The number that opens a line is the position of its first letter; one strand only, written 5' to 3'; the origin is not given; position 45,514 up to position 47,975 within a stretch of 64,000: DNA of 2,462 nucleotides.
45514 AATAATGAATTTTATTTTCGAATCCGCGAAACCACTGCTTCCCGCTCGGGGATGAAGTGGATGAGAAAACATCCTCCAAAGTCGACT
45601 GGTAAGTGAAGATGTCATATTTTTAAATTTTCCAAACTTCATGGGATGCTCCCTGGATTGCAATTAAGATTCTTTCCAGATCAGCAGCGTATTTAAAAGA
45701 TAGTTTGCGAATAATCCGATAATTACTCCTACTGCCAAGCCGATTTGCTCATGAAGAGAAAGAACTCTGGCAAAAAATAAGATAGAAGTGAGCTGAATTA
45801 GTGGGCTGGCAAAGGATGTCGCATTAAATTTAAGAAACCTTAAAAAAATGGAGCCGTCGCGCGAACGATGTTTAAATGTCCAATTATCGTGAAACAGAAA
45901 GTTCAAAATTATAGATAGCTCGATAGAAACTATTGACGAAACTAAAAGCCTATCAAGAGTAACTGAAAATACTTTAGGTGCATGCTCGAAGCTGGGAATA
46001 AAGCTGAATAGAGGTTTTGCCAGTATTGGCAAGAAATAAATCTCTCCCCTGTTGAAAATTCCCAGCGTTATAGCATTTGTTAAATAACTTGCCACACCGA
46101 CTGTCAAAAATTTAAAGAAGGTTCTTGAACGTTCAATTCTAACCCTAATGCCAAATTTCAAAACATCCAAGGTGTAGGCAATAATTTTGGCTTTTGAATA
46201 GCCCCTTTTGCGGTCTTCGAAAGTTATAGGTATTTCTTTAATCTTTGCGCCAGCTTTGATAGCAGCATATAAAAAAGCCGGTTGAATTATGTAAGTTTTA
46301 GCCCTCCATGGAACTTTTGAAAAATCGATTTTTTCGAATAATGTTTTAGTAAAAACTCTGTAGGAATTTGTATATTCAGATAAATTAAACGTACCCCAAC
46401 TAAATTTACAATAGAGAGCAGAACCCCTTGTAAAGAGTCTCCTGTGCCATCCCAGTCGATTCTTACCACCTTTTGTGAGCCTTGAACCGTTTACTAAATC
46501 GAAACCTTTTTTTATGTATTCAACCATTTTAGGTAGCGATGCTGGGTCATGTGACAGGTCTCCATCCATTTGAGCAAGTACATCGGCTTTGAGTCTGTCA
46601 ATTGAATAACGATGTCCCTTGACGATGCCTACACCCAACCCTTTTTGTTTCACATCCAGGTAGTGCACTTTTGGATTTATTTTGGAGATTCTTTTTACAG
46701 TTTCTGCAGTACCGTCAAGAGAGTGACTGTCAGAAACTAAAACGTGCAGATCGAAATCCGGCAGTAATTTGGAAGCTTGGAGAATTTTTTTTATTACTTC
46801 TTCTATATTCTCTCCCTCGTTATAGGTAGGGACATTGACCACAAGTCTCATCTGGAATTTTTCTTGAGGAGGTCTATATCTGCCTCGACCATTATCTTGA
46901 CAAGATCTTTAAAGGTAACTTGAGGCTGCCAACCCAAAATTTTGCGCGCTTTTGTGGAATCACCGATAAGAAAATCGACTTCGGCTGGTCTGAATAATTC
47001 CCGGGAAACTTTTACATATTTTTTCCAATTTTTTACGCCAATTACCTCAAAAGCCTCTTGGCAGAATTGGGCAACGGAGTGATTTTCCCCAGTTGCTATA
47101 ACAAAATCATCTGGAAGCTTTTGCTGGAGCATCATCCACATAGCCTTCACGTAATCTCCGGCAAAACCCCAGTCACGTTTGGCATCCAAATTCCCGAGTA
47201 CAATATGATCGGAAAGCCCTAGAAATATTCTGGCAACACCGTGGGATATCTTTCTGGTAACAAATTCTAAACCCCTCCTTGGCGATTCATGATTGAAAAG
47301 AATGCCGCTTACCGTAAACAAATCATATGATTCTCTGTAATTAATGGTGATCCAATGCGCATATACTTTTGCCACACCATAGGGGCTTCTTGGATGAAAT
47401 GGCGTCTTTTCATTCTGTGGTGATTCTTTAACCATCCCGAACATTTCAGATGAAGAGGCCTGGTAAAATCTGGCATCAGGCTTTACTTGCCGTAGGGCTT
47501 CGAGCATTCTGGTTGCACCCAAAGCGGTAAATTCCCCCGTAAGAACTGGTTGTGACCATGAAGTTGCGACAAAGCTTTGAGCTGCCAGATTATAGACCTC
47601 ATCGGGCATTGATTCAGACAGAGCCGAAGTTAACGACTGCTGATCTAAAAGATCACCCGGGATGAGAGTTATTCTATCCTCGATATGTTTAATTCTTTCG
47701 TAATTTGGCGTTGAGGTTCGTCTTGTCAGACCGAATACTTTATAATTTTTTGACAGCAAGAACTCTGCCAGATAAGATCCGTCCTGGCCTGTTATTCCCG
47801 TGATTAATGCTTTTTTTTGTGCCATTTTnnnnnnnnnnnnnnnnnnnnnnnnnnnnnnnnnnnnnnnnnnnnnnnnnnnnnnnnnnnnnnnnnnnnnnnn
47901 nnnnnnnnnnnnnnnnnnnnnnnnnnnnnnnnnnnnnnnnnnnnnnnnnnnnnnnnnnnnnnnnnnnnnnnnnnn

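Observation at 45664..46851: GT2-GtrA fusion protein adjacent to GT-C genes: self-contained three-component glycosylation logic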

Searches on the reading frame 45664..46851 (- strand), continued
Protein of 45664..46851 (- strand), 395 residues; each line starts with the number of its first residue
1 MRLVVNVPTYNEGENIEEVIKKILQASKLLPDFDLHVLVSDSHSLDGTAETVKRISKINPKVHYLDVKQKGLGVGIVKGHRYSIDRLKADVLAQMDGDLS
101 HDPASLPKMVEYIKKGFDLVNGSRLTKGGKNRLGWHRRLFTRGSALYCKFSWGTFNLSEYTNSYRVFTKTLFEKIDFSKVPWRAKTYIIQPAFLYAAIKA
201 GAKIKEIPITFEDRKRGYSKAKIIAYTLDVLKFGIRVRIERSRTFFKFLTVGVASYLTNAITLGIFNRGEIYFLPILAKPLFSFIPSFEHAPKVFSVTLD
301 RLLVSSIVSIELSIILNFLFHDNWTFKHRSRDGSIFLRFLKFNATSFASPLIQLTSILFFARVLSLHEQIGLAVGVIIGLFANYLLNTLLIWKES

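Call 31: find_related_loci(query=A1, collection=genome_contigs, flank=10000)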
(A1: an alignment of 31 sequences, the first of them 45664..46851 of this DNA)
Query A1 (395 aa) in genome_contigs; peptide patterns used: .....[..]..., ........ (x = any residue, [..] = any of these).
88 stretches matched a pattern; 24 encode a relative of the query (tblastn E <= 1e-3); 24 distinct loci.
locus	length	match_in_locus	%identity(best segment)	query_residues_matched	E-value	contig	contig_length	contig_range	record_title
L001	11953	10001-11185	82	1-395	0e+0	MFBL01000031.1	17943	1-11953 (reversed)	MAG: Candidatus Curtissbacteria bacterium RIFCSPHIGHO2_12_FULL_41_17 rifcsphigho2_12_scaffold_35911, whole genome shotgu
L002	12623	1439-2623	76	1-395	0e+0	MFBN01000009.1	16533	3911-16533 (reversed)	MAG: Candidatus Curtissbacteria bacterium RIFCSPLOWO2_01_FULL_37_9 rifcsplowo2_01_scaffold_15977, whole genome shotgun s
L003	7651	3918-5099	72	1-394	0e+0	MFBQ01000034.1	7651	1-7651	MAG: Candidatus Curtissbacteria bacterium RIFCSPLOWO2_01_FULL_41_18 rifcsplowo2_01_scaffold_46257, whole genome shotgun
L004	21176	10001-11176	72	1-393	0e+0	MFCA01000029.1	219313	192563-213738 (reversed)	MAG: Candidatus Curtissbacteria bacterium RIFOXYA1_FULL_41_14 rifoxya1_full_scaffold_9, whole genome shotgun sequence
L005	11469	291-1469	74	1-393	0e+0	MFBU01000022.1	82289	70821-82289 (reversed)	MAG: Candidatus Curtissbacteria bacterium RIFCSPLOWO2_02_41_11 rifcsplowo2_02_sub10_scaffold_9, whole genome shotgun seq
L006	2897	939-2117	71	1-393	0e+0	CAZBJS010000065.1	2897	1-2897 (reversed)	MAG TPA_asm: uncultured Gammaproteobacteria bacterium isolate SRP269290_co3_500 genome assembly, contig: NODE_58599_leng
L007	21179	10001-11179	72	1-393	0e+0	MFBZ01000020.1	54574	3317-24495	MAG: Candidatus Curtissbacteria bacterium RIFCSPLOWO2_12_FULL_41_16 rifcsplowo2_12_scaffold_469, whole genome shotgun se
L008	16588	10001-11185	73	1-395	0e+0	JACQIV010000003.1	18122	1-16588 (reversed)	MAG: Candidatus Curtissbacteria bacterium isolate NC_groundwater_1134_Ag_S-0.1um_42_77 S_p1_S3_coassembly_k141_439043, w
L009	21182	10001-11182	69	1-394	0e+0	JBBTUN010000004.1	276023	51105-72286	MAG: Patescibacteria group bacterium isolate H41-bin134_1 H41_bin134_1_000000000004, whole genome shotgun sequence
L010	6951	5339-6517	71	1-393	0e+0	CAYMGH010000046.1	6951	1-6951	MAG TPA_asm: uncultured Gammaproteobacteria bacterium isolate SRP269290_co1_900 genome assembly, contig: NODE_18874_leng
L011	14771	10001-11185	69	1-394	0e+0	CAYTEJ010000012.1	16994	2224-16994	MAG TPA_asm: uncultured Gammaproteobacteria bacterium isolate binchicken_co110_1204 genome assembly, contig: NODE_7287_l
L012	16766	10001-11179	70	1-393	0e+0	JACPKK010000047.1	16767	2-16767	MAG: Candidatus Curtissbacteria bacterium isolate NC_groundwater_492_Ag_S-0.1um_45_10 S35_SO-1_scaffold_504577, whole ge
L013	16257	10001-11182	68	1-394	0e+0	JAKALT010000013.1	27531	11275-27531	MAG: bacterium isolate WY5.bin133 NODE_2577_length_27531_cov_1.987119, whole genome shotgun sequence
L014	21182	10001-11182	72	1-394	0e+0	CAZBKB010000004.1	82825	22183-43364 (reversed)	MAG TPA_asm: uncultured Gammaproteobacteria bacterium isolate SRP050083_co1_19 genome assembly, contig: NODE_51_length_8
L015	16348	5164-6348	70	1-394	0e+0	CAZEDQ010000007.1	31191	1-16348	MAG TPA_asm: uncultured Gammaproteobacteria bacterium isolate SRP050083_co7_608 genome assembly, contig: NODE_1079_lengt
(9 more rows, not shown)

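Call 41: list_cluster_members(proteins=[P0123, P0124, P0125, P0126, P0128, P0136, P0144, P0148, P0173, P0147])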
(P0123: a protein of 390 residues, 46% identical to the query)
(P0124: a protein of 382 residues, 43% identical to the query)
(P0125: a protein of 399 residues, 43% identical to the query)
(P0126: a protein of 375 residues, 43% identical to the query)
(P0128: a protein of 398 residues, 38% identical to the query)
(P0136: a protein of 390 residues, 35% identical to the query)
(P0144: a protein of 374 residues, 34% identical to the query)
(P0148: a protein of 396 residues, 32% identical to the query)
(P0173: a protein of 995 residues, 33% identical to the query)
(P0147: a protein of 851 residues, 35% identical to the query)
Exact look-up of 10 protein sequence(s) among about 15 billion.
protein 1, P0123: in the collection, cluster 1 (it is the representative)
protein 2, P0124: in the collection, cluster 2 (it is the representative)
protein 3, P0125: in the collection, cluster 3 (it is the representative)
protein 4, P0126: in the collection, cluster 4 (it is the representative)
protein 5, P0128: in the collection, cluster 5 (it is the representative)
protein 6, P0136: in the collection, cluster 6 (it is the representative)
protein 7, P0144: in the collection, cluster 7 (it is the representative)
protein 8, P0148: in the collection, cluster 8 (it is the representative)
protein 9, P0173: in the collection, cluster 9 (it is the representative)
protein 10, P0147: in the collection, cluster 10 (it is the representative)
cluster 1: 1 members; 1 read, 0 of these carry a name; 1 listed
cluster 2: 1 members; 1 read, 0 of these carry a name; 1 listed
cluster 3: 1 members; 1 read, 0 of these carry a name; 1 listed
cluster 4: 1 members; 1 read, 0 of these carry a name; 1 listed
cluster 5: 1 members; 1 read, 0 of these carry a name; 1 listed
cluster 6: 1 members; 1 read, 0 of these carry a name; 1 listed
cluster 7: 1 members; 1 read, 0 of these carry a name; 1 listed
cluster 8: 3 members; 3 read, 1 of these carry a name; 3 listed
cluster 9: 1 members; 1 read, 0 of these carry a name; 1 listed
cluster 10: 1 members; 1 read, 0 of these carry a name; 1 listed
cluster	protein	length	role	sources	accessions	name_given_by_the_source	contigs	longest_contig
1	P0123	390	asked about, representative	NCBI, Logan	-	-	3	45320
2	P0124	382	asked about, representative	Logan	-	-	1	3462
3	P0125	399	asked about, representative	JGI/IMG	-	-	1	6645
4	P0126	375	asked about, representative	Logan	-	-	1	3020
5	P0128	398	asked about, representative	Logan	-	-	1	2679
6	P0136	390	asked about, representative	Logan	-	-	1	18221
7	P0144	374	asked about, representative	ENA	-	-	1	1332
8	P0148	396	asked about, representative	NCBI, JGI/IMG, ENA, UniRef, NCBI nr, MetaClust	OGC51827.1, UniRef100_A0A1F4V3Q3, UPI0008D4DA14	hypothetical protein A2982_03810 [candidate division WWE3 bacterium ... | Glycosyltransferase 2-like domain-containing protein n=1 Tax=candidate division WWE3 ... | MAG: hypothetical protein A2982_03810 [candidate division WWE3 bacterium ...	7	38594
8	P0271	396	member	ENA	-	-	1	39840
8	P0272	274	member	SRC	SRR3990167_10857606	-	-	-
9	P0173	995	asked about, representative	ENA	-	-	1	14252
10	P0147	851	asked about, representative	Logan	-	-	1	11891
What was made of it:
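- Tried and rejected: Nearly all are unnamed metagenomic proteins; one is from candidate division WWE3 (call 41).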

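Call 42: search_protein_families(library=pfam, proteins=[P0173, P0147, P0142, P0212, P0268, P0238, P0214, P0186, P0123, P0136], max_evalue=0.001)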
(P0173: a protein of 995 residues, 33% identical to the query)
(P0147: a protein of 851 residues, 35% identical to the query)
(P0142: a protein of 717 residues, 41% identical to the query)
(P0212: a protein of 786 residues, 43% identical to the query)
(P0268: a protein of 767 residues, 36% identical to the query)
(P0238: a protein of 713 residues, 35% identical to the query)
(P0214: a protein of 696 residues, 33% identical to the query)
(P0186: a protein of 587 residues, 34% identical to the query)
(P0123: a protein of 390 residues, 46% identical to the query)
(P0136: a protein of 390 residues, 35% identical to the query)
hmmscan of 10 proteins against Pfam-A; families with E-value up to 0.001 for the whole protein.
P0173 (995 aa): 4 families
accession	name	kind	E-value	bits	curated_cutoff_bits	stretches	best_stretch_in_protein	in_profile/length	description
PF20604.3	DUF6798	-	8.3e-23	80.3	26.9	1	873-928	5-60/61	Domain of unknown function (DUF6798)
PF00535.33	Glycos_transf_2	-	1.4e-20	74.3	23.3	1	8-144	2-130/168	Glycosyl transferase family 2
PF04138.20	GtrA_DPMS_TM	-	5e-11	43.3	26.1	1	259-403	1-117/117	GtrA/DPMS, transmembrane domain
PF13641.12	Glyco_tranf_2_3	-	0.00067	20.2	27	0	7-119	4-113/230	Glycosyltransferase like family 2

P0147 (851 aa): 4 families
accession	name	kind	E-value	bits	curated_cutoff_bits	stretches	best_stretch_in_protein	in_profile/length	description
PF00535.33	Glycos_transf_2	-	8.3e-29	101.1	23.3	1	5-175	2-166/168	Glycosyl transferase family 2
PF04138.20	GtrA_DPMS_TM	-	1.2e-24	87.1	26.1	2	245-333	1-89/117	GtrA/DPMS, transmembrane domain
PF13231.12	PMT_2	-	3.6e-07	31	26.1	1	502-656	2-160/160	Dolichyl-phosphate-mannose-protein mannosyltransferase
PF10111.15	Glyco_tranf_2_2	-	7.7e-05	22.7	27.3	1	5-102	2-96/276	Glycosyltransferase like family 2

P0142 (717 aa): 3 families
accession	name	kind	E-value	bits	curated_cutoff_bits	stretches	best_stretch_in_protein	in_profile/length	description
PF00535.33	Glycos_transf_2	-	2.8e-20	73.4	23.3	1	5-170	2-163/168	Glycosyl transferase family 2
PF13231.12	PMT_2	-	5.5e-08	33.6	26.1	1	312-450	4-145/160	Dolichyl-phosphate-mannose-protein mannosyltransferase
PF13641.12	Glyco_tranf_2_3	-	7.5e-05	23.3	27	1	3-129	3-129/230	Glycosyltransferase like family 2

P0212 (786 aa): 7 families
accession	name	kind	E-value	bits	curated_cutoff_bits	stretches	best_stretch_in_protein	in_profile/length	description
PF00534.26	Glycos_transf_1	-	7.7e-34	117.1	26.4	1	431-572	9-156/172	Glycosyl transferases group 1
PF00535.33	Glycos_transf_2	-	1e-30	107.3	23.3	1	5-168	2-166/168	Glycosyl transferase family 2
PF13692.12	Glyco_trans_1_4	-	7.6e-30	104.5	27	1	439-571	3-139/142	Glycosyl transferases group 1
PF13439.12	Glyco_transf_4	-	1.9e-11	44.7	28.5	1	264-416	2-167/170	Glycosyltransferase Family 4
PF13641.12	Glyco_tranf_2_3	-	1.3e-08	35.6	27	1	5-202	5-207/230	Glycosyltransferase like family 2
PF13524.12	Glyco_trans_1_2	-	2.5e-05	24.7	25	1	455-589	5-129/144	Glycosyl transferase-like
PF20706.3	GT4-conflict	-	7.8e-05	22.3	26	1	434-538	194-309/385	Family 4 Glycosyltransferase in conflict systems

P0268 (767 aa): 2 families
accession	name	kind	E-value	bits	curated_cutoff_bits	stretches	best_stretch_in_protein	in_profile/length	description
PF00535.33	Glycos_transf_2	-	1.6e-26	93.6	23.3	1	7-172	3-167/168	Glycosyl transferase family 2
PF13641.12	Glyco_tranf_2_3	-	0.00032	21.2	27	1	4-79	3-83/230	Glycosyltransferase like family 2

P0238 (713 aa): 5 families
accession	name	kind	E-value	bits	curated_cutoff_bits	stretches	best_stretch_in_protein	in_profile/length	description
PF13641.12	Glyco_tranf_2_3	-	1.2e-39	137.1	27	2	340-567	3-229/230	Glycosyltransferase like family 2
PF00535.33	Glycos_transf_2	-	1.7e-32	113.1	23.3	2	14-186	2-167/168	Glycosyl transferase family 2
PF13632.12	Glyco_trans_2_3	-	1.4e-22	81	27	1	426-635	1-195/198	Glycosyl transferase family group 2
PF10111.15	Glyco_tranf_2_2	-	9.3e-08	32.3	27.3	0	348-532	8-201/276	Glycosyltransferase like family 2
PF13506.12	Glyco_transf_21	-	2.3e-05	24.4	21.7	1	411-566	18-173/174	Glycosyl transferase family 21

P0214 (696 aa): 2 families
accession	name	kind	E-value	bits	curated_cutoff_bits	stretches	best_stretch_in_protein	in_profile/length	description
PF00535.33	Glycos_transf_2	-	9.4e-17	61.9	23.3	1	13-126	24-132/168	Glycosyl transferase family 2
PF13231.12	PMT_2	-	1.2e-10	42.3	26.1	1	292-441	6-157/160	Dolichyl-phosphate-mannose-protein mannosyltransferase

P0186 (587 aa): 4 families
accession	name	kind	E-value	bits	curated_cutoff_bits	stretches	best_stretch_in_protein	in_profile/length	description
PF00535.33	Glycos_transf_2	-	3.2e-63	213.1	23.3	2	25-157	1-135/168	Glycosyl transferase family 2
PF10111.15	Glyco_tranf_2_2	-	7.4e-18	65.5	27.3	1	25-172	1-156/276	Glycosyltransferase like family 2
PF13641.12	Glyco_tranf_2_3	-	1.4e-15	58.4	27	1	24-143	3-125/230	Glycosyltransferase like family 2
PF13704.12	Glyco_tranf_2_4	-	9e-06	26.5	27.5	0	53-117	21-85/98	Glycosyl transferase family 2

P0123 (390 aa): 2 families
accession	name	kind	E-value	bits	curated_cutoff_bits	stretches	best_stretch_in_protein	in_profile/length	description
PF00535.33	Glycos_transf_2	-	2.3e-24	86.6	23.3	1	6-149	2-132/168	Glycosyl transferase family 2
PF04138.20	GtrA_DPMS_TM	-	9.5e-19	68.2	26.1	1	247-380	1-117/117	GtrA/DPMS, transmembrane domain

P0136 (390 aa): 4 families
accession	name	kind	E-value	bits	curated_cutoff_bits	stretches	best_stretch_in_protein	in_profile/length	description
PF00535.33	Glycos_transf_2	-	3.1e-33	115.5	23.3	1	5-173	2-164/168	Glycosyl transferase family 2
PF04138.20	GtrA_DPMS_TM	-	1e-17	64.8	26.1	1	245-382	1-117/117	GtrA/DPMS, transmembrane domain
PF13641.12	Glyco_tranf_2_3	-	1.1e-07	32.6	27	1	3-119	3-117/230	Glycosyltransferase like family 2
PF10111.15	Glyco_tranf_2_2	-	4.3e-05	23.6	27.3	1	5-110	2-104/276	Glycosyltransferase like family 2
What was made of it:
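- P0147 combines GT2+GtrA+PMT_2; P0142 and P0214 combine GT2+PMT_2 (call 42). Natural GT2+GtrA+GT-C fusions keep the GtrA module between the synthase and the transferase (call 42).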

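Call 57: find_related_loci(query=A2, collection=metagenome_contigs, flank=7000)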
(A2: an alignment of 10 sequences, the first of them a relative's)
Query A2 (390 aa) in metagenome_contigs; peptide patterns used: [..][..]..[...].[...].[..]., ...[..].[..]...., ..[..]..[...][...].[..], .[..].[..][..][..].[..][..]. (x = any residue, [..] = any of these).
600 stretches matched a pattern (row limit reached: there are more); 552 encode a relative of the query (tblastn E <= 1e-3); the best 80 are kept; 80 distinct loci.
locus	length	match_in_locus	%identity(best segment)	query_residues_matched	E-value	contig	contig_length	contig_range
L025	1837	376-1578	44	3-390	1e-117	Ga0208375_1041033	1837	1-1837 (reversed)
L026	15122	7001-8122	40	1-388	5e-99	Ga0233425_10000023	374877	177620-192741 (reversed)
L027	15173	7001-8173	39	1-381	5e-88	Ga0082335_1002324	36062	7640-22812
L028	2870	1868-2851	46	3-317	4e-83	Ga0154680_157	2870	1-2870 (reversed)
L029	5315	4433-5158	44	1-241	4e-71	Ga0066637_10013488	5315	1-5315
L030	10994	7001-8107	33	3-383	9e-68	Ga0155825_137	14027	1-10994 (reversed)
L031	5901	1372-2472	33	3-381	2e-63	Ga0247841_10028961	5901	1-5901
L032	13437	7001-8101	33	3-381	1e-61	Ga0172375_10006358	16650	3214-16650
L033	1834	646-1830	32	2-384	1e-63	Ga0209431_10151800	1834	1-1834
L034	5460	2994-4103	31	3-381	2e-57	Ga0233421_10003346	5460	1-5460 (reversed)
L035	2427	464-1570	33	3-388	2e-57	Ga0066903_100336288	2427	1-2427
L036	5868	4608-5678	30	3-376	5e-54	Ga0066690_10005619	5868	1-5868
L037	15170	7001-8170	30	1-387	3e-51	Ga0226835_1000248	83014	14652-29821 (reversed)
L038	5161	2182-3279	29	3-386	7e-49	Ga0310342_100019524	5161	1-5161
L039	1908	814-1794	31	1-344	1e-49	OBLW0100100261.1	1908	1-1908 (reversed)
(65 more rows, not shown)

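Call 62: find_encoding_contigs(protein=window:45664-46851:-, flank=3000, max_places=3)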
Protein window:45664-46851:- (395 aa): 2 contigs read that carry it; 2 places shown.
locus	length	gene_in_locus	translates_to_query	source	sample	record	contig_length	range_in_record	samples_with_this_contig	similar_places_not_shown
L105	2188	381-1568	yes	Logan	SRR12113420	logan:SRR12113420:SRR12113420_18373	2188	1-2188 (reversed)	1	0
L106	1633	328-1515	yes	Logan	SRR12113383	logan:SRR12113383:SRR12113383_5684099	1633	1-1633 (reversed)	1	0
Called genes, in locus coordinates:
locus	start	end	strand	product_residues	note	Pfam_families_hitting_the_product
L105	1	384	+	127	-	?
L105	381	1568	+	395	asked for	PF00535:Glycos_transf_2, PF04138:GtrA_DPMS_TM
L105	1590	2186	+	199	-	?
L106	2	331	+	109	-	?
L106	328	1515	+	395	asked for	PF00535:Glycos_transf_2, PF04138:GtrA_DPMS_TM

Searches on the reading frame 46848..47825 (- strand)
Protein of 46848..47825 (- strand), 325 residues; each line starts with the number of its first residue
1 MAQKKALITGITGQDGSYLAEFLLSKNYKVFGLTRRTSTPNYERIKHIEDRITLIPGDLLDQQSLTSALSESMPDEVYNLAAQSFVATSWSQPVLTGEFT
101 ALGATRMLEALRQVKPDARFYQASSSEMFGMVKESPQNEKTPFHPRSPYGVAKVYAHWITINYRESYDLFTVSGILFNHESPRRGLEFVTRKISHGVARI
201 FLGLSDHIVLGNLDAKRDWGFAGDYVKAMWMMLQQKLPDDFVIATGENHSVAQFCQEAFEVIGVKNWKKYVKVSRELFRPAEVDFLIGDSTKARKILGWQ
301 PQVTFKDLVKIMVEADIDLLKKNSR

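Call 3: search_protein_families(library=pfam, proteins=[window:46848-47825:-], max_evalue=0.01)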
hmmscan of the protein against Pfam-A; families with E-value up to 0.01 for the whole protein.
window:46848-47825:- (325 aa): 5 families
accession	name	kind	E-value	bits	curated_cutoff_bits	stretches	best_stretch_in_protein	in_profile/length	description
PF16363.11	GDP_Man_Dehyd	-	2.8e-130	435.1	27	1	7-312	1-332/332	GDP-mannose 4,6 dehydratase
PF01370.27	Epimerase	-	6.1e-70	235.8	20.9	1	6-244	1-240/240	NAD dependent epimerase/dehydratase family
PF04321.23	RmlD_sub_bind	-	1.3e-08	34.8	27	1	5-156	2-132/287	RmlD substrate binding domain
PF05368.20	NmrA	-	4.1e-08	33.6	27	1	3-72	2-70/298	NmrA-like family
PF13460.12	NAD_binding_10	-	0.0017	18.7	27.2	1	10-71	1-60/184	NAD(P)H-binding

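Call 33: search_protein_families(library=ncbifam, proteins=[window:46848-47825:-], max_evalue=0.00001)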
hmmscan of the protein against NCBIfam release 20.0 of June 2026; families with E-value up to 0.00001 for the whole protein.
window:46848-47825:- (325 aa): 13 families
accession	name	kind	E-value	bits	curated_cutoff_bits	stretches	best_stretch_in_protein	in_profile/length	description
TIGR01472.1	gmd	equivalog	4.4e-131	437.1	415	1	4-319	1-341/342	GDP-mannose 4,6-dehydratase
TIGR01181.1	dTDP_gluc_dehyt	equivalog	2e-30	106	365.1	1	6-313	2-308/321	dTDP-glucose 4,6-dehydratase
TIGR04180.1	EDH_00030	hypoth_equivalog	5.1e-29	101.3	475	1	7-303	2-296/297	NAD-dependent 4,6-dehydratase LegB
TIGR02622.1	CDP_4_6_dhtase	equivalog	2.2e-23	83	278.45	1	3-167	4-172/352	CDP-glucose 4,6-dehydratase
TIGR01179.1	galE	equivalog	4.3e-22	78.4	262.3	1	6-175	2-172/332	UDP-glucose 4-epimerase GalE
NF007490.0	PRK10084.1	subfamily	8.2e-14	51.3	649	1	5-314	2-332/361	dTDP-glucose 4,6-dehydratase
NF007582.0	PRK10217.1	equivalog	4.9e-13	48.9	698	1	4-310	2-325/355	dTDP-glucose 4,6-dehydratase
NF043036.1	ErythonDh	equivalog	7.4e-11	41.8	325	1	5-163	2-163/321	D-erythronate dehydrogenase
NF011728.1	PRK15181.1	equivalog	9.9e-09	34.6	760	1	2-311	14-332/348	Vi polysaccharide biosynthesis UDP-N-acetylglucosaminuronic acid C-4 epimerase TviC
NF007956.0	PRK10675.1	subfamily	8e-08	31.8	394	1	5-160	2-160/338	UDP-glucose 4-epimerase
NF042423.1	oxyalk_red_Shew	equivalog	2.5e-06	26.8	580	1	4-156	9-152/331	2-alkyl-3-oxoalkanoate reductase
NF052578.1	StrlDmthSdmBMthl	equivalog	3.1e-06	27.2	600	1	6-268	3-251/328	sterol demethylase protein SdmB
TIGR03466.1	HpnA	hypoth_equivalog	7.5e-06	25.1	367.65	0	5-150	2-139/327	hopanoid-associated sugar epimerase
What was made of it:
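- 46848..47825 (-): gmd, GDP-mannose 4,6-dehydratase; its stop codon overlaps the start of the GT2-GtrA gene (ATGA). TIGR01472 scores 437 bits against a cut-off of 415 (call 33).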
